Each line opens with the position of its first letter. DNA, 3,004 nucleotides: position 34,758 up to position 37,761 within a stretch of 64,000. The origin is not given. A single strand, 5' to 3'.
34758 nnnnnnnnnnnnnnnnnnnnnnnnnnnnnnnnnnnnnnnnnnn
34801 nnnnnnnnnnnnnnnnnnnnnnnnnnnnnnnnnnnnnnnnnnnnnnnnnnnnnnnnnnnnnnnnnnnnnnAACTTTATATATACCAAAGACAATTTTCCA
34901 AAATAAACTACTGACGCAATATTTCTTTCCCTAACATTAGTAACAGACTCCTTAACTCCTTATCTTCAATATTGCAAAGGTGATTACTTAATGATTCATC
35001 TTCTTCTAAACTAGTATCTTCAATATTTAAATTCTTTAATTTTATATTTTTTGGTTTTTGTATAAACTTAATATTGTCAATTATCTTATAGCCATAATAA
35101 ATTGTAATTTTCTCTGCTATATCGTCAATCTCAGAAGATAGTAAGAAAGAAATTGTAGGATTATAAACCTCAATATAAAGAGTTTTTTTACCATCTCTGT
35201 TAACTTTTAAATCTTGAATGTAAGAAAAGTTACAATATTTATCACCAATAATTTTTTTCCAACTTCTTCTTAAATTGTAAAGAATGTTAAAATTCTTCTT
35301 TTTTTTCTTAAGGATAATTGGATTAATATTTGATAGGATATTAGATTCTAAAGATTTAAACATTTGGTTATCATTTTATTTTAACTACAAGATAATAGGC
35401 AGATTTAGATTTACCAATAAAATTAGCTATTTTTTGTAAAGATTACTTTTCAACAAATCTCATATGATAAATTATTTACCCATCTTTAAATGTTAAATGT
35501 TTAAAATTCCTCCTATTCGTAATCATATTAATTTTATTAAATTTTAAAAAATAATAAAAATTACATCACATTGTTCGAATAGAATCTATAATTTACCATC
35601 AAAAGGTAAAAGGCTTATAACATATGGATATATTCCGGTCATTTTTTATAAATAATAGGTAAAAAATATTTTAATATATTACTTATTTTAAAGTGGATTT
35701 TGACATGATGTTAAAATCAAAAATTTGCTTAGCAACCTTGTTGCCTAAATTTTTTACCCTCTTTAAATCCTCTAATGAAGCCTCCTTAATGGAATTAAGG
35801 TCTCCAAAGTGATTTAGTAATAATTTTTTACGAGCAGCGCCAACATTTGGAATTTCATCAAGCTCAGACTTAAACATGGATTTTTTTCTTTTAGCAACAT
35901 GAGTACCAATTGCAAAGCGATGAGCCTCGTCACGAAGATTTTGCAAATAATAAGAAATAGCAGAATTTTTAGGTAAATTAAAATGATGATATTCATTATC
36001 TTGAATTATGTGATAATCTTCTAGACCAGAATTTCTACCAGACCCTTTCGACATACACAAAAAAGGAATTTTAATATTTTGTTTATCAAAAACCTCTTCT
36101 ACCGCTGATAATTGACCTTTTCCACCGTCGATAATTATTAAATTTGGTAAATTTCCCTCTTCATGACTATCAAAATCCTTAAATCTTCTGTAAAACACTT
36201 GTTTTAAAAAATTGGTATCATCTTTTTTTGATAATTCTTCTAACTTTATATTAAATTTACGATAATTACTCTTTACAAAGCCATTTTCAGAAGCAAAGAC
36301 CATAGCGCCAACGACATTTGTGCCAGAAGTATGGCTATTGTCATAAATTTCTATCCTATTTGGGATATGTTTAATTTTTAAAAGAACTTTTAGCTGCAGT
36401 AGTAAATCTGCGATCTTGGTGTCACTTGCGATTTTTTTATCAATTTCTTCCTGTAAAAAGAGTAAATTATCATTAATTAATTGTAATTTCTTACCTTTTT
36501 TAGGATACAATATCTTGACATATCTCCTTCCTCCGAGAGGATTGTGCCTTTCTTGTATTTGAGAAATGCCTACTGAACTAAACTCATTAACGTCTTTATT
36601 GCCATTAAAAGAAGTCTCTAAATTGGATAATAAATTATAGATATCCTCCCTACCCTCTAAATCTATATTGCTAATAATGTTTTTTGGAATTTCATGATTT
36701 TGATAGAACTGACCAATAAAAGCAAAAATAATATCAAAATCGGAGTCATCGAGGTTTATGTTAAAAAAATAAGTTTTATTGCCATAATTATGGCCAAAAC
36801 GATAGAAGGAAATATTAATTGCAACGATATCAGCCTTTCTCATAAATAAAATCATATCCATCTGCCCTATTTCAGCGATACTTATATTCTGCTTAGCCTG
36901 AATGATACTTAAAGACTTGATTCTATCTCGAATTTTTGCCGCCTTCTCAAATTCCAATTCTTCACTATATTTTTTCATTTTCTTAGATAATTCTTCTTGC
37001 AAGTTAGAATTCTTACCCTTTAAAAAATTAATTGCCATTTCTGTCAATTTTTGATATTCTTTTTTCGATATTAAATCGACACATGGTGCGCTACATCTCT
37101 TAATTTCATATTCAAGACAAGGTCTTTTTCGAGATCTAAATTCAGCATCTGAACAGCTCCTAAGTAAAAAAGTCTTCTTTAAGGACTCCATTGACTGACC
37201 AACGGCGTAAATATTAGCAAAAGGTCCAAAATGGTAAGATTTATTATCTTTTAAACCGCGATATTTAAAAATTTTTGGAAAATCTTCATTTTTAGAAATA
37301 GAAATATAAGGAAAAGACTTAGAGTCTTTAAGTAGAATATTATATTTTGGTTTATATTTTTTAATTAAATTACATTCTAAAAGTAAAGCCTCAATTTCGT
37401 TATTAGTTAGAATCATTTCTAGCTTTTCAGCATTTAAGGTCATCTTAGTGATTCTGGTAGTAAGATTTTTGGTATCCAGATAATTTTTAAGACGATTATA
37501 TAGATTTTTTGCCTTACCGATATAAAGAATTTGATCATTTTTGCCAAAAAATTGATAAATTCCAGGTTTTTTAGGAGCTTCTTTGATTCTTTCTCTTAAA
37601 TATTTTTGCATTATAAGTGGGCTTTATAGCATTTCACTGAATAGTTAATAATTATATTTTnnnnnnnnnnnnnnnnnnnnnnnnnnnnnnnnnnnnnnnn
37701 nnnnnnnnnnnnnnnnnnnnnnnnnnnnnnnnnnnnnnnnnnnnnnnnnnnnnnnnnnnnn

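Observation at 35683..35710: Repeat elements supply the last codons and stop codons of several genes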

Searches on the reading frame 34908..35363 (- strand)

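Call 15: search_protein_families(library=pfam, proteins=[window:34908-35363:-])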
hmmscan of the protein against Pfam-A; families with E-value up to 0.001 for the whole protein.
window:34908-35363:- (151 aa): 1 family
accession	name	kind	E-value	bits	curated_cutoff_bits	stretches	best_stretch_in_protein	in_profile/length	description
PF05258.17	DciA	-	3.4e-05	24.4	24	1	27-100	21-89/89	Dna[CI] antecedent, DciA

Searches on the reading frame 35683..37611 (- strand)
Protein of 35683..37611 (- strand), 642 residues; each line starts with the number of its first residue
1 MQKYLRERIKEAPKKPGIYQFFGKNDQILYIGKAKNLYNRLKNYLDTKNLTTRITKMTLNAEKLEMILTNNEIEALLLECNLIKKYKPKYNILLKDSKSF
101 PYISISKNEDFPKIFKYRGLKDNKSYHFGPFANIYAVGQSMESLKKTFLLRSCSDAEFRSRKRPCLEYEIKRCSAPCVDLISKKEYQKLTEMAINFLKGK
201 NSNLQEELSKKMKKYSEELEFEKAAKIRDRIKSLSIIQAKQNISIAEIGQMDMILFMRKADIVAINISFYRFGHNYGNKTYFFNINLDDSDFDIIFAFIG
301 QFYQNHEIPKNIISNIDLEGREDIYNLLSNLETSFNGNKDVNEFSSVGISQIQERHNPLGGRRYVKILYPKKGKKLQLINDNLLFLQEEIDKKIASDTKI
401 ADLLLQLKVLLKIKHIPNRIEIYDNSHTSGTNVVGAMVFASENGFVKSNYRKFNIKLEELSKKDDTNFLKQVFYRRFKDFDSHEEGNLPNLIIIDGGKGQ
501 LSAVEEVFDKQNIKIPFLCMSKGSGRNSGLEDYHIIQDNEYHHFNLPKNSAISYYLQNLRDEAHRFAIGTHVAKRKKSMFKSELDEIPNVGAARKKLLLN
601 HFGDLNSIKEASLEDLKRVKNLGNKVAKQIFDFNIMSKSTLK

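Call 15: search_protein_families(library=pfam, proteins=[window:35683-37611:-])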
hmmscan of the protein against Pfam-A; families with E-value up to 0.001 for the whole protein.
window:35683-37611:- (642 aa): 6 families
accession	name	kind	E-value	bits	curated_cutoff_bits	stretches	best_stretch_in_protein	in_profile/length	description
PF08459.17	UvrC_RNaseH_dom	-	1e-45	155.9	22.3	1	410-568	3-159/159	UvrC RNAse H endonuclease domain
PF22920.2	UvrC_RNaseH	-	4.3e-15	56.1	24.3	1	251-331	2-83/116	UvrC Ribonuclease H-like domain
PF01541.30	GIY-YIG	-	9e-11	42.4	22.6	1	16-91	2-78/78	GIY-YIG catalytic domain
PF02151.25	UVR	-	9.8e-11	41.5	21.5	1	203-235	2-34/36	UvrB/uvrC motif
PF12826.13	HHH_2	-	8.5e-10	39.1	27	1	587-633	8-54/64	Helix-hairpin-helix motif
PF14520.12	HHH_5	-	1.6e-07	32.1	27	1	582-630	2-51/57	Helix-hairpin-helix domain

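Call 17: find_homologous_proteins(query=window:35683-37611:-, max_evalue=1e-30)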
Query window:35683-37611:- (642 aa): 7990 proteins with E <= 1e-30 among 8000 candidates; the best 120 are listed.
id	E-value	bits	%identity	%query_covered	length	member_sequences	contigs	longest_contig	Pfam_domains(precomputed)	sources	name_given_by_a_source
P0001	0.0e+0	1322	93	100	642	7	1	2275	PF12826.14,PF27096.1,PF14520.13,PF02151.26,PF01541.31,PF22920.3,PF08459.18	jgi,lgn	jgi:excinuclease ABC subunit C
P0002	0.0e+0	1100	100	78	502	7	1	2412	PF12826.14,PF27096.1,PF14520.13,PF02151.26,PF22920.3,PF08459.18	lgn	-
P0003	0.0e+0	1051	77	99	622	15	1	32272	PF12826.14,PF27096.1,PF02151.26,PF01541.31,PF22920.3,PF08459.18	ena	-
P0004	0.0e+0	1035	77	99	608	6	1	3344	PF12826.14,PF27096.1,PF14520.13,PF02151.26,PF01541.31,PF22920.3,PF08459.18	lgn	-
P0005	0.0e+0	1015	75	99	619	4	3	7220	PF12826.14,PF27096.1,PF14520.13,PF02151.26,PF01541.31,PF22920.3,PF08459.18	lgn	-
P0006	7.4e-294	994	73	99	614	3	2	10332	PF12826.14,PF27096.1,PF14520.13,PF02151.26,PF01541.31,PF22920.3,PF08459.18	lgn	-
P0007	5.9e-291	985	74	98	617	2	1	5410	PF12826.14,PF27096.1,PF14520.13,PF02151.26,PF01541.31,PF22920.3,PF08459.18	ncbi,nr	ncbi:excinuclease ABC subunit UvrC, partial [Rickettsiales bacterium]|nr:excinuclease ABC subunit Uv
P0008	1.5e-185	637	51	99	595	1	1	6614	PF12826.14,PF27096.1,PF14520.13,PF01541.31,PF22920.3,PF08459.18,PF24348.2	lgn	-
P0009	1.4e-183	630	49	98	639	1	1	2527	PF12826.14,PF27096.1,PF14520.13,PF02151.26,PF01541.31,PF22920.3,PF08459.18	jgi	jgi:excinuclease ABC subunit C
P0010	4.1e-181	622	50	99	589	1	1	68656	PF12826.14,PF27096.1,PF14520.13,PF02151.26,PF01541.31,PF22920.3,PF08459.18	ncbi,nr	ncbi:MAG: uvrC [Rickettsiaceae bacterium]|nr:uvrC [Rickettsiaceae bacterium]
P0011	5.9e-181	622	49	99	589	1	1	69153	PF12826.14,PF27096.1,PF14520.13,PF02151.26,PF01541.31,PF22920.3,PF08459.18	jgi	jgi:excinuclease ABC subunit C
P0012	1.4e-180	620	50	99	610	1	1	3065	PF12826.14,PF27096.1,PF14520.13,PF02151.26,PF01541.31,PF22920.3,PF08459.18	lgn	-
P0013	1.8e-180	620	50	99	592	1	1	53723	PF12826.14,PF27096.1,PF14520.13,PF01541.31,PF22920.3,PF08459.18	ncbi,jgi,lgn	ncbi:MAG: excinuclease ABC subunit C [Lentimonas sp.]|jgi:excinuclease ABC subunit C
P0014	1.0e-179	617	51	98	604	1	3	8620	PF12826.14,PF27096.1,PF14520.13,PF02151.26,PF01541.31,PF22920.3,PF08459.18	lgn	-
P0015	3.6e-179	616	49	99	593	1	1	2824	PF12826.14,PF27096.1,PF14520.13,PF02151.26,PF01541.31,PF22920.3,PF08459.18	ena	-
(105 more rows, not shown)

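Call 18: find_encoding_contigs(protein=window:35683-37611:-, flank=3000, max_places=6)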
Protein window:35683-37611:- (642 aa): 23 contigs read that carry it; 6 places shown.
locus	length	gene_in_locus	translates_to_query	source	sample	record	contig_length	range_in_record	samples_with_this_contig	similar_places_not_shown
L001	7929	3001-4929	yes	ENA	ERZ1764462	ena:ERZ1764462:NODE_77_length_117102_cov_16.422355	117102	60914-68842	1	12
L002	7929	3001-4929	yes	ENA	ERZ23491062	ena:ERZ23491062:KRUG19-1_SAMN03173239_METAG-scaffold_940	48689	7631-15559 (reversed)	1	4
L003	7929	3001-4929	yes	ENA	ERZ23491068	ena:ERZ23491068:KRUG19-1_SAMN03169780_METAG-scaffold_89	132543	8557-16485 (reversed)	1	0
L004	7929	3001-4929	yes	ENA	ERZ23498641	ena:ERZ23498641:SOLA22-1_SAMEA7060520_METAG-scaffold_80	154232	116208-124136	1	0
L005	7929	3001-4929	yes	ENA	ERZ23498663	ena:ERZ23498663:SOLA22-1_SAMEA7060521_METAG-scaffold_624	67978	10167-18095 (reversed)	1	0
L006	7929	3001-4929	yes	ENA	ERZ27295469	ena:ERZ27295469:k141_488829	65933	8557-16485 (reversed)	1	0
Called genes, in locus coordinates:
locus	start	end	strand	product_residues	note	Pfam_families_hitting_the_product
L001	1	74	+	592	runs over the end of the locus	PF00512:HisKA, PF02518:HATPase_c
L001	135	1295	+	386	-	-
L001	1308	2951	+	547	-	PF00795:CN_hydrolase, PF02540:NAD_synthase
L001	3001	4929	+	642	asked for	PF01541:GIY-YIG, PF27096:UvrC_M, PF02151:UVR, PF22920:UvrC_RNaseH, PF08459:UvrC_RNaseH_dom, PF14520:HHH_5 (weak), PF12826:HHH_2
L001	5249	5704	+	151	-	-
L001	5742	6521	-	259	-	PF13374:TPR_10 (faint), PF13424:TPR_12 (faint), PF24575:TPR_Slam (faint), PF00515:TPR_1 (faint), PF07719:TPR_2 (faint), PF12895:ANAPC3 (faint), PF13174:TPR_6 (faint), PF13428:TPR_14 (faint), +4 more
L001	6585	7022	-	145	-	PF00436:SSB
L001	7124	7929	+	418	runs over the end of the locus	PF02403:Seryl_tRNA_N, PF00587:tRNA-synt_2b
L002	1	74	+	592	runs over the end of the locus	PF00512:HisKA, PF02518:HATPase_c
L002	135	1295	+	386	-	-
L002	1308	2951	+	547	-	PF00795:CN_hydrolase, PF02540:NAD_synthase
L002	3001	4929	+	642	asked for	PF01541:GIY-YIG, PF27096:UvrC_M, PF02151:UVR, PF22920:UvrC_RNaseH, PF08459:UvrC_RNaseH_dom, PF14520:HHH_5 (weak), PF12826:HHH_2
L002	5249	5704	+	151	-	-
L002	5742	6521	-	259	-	PF13374:TPR_10 (faint), PF13424:TPR_12 (faint), PF24575:TPR_Slam (faint), PF00515:TPR_1 (faint), PF07719:TPR_2 (faint), PF12895:ANAPC3 (faint), PF13174:TPR_6 (faint), PF13428:TPR_14 (faint), +4 more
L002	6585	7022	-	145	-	PF00436:SSB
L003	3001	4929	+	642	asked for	PF01541:GIY-YIG, PF27096:UvrC_M, PF02151:UVR, PF22920:UvrC_RNaseH, PF08459:UvrC_RNaseH_dom, PF14520:HHH_5 (weak), PF12826:HHH_2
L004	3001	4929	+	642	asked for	PF01541:GIY-YIG, PF27096:UvrC_M, PF02151:UVR, PF22920:UvrC_RNaseH, PF08459:UvrC_RNaseH_dom, PF14520:HHH_5 (weak), PF12826:HHH_2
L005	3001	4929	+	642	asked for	PF01541:GIY-YIG, PF27096:UvrC_M, PF02151:UVR, PF22920:UvrC_RNaseH, PF08459:UvrC_RNaseH_dom, PF14520:HHH_5 (weak), PF12826:HHH_2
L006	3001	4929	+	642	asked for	PF01541:GIY-YIG, PF27096:UvrC_M, PF02151:UVR, PF22920:UvrC_RNaseH, PF08459:UvrC_RNaseH_dom, PF14520:HHH_5 (weak), PF12826:HHH_2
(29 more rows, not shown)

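Call 20: find_encoding_contigs(protein=P0003, flank=10000, max_places=2)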
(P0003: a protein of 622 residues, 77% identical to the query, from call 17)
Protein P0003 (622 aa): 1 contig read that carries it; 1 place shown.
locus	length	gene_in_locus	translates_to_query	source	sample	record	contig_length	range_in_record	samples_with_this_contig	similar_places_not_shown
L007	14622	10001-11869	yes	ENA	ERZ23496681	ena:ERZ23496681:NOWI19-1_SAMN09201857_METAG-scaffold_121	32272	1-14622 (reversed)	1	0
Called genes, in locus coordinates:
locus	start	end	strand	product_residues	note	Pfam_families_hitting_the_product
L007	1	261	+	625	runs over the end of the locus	PF13623:SurA_N_2, PF13624:SurA_N_3, PF13145:Rotamase_2, PF00639:Rotamase, PF13145:Rotamase_2 (weak)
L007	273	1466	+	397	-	PF01053:Cys_Met_Meta_PP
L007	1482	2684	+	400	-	PF00291:PALP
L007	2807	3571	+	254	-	PF03349:Toluene_X, PF13505:OMP_b-brl (weak)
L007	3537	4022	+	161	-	PF03349:Toluene_X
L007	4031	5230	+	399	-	PF13685:Fe-ADH_2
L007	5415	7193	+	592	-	PF00512:HisKA, PF02518:HATPase_c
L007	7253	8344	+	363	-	-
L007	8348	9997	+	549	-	PF00795:CN_hydrolase, PF02540:NAD_synthase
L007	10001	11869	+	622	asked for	PF01541:GIY-YIG, PF27096:UvrC_M, PF02151:UVR, PF22920:UvrC_RNaseH, PF08459:UvrC_RNaseH_dom, PF12826:HHH_2 (weak)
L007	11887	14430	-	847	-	PF02518:HATPase_c, PF00072:Response_reg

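Call 21: find_encoding_contigs(protein=P0006, flank=10000, max_places=2)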
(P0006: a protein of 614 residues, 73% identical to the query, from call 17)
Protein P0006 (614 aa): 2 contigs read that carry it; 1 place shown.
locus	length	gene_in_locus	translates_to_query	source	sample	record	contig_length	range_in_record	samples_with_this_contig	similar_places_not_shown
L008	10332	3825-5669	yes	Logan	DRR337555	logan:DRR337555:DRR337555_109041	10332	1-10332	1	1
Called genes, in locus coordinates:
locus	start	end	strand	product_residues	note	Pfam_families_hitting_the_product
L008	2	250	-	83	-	?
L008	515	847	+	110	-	PF00111:Fer2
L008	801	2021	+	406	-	-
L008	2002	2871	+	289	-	PF17827:PrmC_N, PF05175:MTS, PF06325:PrmA (weak), PF13847:Methyltransf_31, PF08241:Methyltransf_11 (weak), PF08242:Methyltransf_12 (weak), PF13649:Methyltransf_25, PF01170:UPF0020, +2 more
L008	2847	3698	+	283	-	PF02569:Pantoate_ligase, PF01467:CTP_transf_like (faint)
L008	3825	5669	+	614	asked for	PF01541:GIY-YIG, PF27096:UvrC_M, PF02151:UVR, PF22920:UvrC_RNaseH, PF08459:UvrC_RNaseH_dom, PF12826:HHH_2, PF14520:HHH_5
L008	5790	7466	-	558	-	PF02463:SMC_N (faint), PF13401:AAA_22 (faint), PF13476:AAA_23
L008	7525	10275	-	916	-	PF02743:dCache_1, PF00512:HisKA (weak), PF02518:HATPase_c, PF00072:Response_reg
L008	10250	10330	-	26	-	?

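Call 22: find_encoding_contigs(protein=P0001, flank=10000, max_places=3)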
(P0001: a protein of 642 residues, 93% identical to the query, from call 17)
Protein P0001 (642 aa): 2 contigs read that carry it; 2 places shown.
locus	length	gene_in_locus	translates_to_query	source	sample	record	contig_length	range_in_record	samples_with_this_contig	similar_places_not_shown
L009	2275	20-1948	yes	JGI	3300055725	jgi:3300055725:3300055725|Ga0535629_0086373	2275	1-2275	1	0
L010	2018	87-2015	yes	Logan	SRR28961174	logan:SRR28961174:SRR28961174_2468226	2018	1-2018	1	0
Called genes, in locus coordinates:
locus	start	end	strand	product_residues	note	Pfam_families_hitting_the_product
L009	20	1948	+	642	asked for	PF01541:GIY-YIG, PF27096:UvrC_M, PF02151:UVR, PF22920:UvrC_RNaseH, PF08459:UvrC_RNaseH_dom, PF14520:HHH_5 (weak), PF12826:HHH_2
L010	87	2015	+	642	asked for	PF01541:GIY-YIG, PF27096:UvrC_M, PF02151:UVR, PF22920:UvrC_RNaseH, PF08459:UvrC_RNaseH_dom, PF14520:HHH_5 (weak), PF12826:HHH_2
